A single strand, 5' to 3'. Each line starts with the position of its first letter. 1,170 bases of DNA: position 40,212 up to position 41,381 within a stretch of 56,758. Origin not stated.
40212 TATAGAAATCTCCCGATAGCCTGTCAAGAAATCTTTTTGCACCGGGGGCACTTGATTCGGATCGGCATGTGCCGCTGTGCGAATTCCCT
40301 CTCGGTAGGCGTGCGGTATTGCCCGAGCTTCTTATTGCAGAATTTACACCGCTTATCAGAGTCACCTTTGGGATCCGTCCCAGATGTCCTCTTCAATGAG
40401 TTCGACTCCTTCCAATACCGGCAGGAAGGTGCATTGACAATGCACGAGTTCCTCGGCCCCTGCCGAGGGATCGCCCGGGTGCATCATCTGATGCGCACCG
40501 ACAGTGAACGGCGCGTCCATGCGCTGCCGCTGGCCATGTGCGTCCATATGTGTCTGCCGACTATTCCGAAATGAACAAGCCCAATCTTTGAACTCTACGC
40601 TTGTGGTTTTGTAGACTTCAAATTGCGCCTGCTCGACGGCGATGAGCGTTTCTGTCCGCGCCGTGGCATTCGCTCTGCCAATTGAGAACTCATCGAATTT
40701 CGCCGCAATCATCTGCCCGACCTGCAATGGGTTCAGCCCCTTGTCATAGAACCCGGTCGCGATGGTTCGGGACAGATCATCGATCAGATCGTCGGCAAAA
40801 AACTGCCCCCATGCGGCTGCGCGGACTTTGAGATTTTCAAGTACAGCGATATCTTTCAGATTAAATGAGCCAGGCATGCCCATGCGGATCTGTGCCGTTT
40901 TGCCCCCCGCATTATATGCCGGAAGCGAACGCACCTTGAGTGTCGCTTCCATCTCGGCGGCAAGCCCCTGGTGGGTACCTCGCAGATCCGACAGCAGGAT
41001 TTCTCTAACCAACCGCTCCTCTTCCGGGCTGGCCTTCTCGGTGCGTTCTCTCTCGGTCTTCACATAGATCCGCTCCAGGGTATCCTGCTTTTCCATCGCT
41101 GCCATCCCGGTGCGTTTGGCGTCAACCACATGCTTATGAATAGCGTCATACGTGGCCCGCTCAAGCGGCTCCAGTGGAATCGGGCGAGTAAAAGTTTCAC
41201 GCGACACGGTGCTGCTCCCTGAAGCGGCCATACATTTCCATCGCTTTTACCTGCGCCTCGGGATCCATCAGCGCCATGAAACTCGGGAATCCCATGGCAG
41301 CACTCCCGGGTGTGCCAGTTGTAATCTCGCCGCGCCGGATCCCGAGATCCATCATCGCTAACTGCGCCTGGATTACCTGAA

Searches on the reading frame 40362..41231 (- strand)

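Call 3: search_protein_families(library=pfam, proteins=[window:40362-41231:-], max_evalue=0.1)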
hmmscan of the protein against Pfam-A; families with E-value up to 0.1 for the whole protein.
window:40362-41231:- (289 aa): 1 family
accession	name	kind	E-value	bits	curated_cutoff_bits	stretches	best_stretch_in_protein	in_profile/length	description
PF04233.19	Phage_Mu_F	-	1.3e-06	29.5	29.6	1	170-269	19-111/112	Phage Mu protein F like protein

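Call 4: search_protein_families(library=phrogs, proteins=[window:40362-41231:-], max_evalue=0.01)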
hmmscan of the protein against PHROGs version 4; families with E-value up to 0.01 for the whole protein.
window:40362-41231:- (289 aa): 13 families
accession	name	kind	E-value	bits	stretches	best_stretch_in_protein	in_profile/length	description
phrog_2468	-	head and packaging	1.5e-29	104.5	1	122-275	121-275/303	head morphogenesis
phrog_859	-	head and packaging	5.6e-17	62.5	1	182-274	196-291/807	portal protein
phrog_2662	-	head and packaging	1.4e-16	61.2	1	100-274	562-710/717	portal protein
phrog_3517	-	head and packaging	1.8e-16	61.4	1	180-275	228-331/371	head morphogenesis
phrog_758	-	head and packaging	2.1e-07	31.6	1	146-234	171-263/326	head morphogenesis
phrog_6577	-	unknown function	2.3e-07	30.5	1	146-281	112-238/1066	-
phrog_595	-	head and packaging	4.8e-07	30.5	1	127-280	166-305/513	head maturation protease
phrog_15127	-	head and packaging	6.9e-06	25.8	1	159-265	138-244/602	head protein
phrog_18477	-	head and packaging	1.4e-05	25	1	187-277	206-302/760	head morphogenesis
phrog_21406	-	unknown function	2.6e-05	22.9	1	215-268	294-348/1668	-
phrog_4728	-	head and packaging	0.002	18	1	147-236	182-273/591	head morphogenesis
phrog_19443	-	head and packaging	0.0025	17.3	1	149-278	168-290/579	minor head protein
phrog_115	-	head and packaging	0.0077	16.4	0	147-281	204-326/665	minor head protein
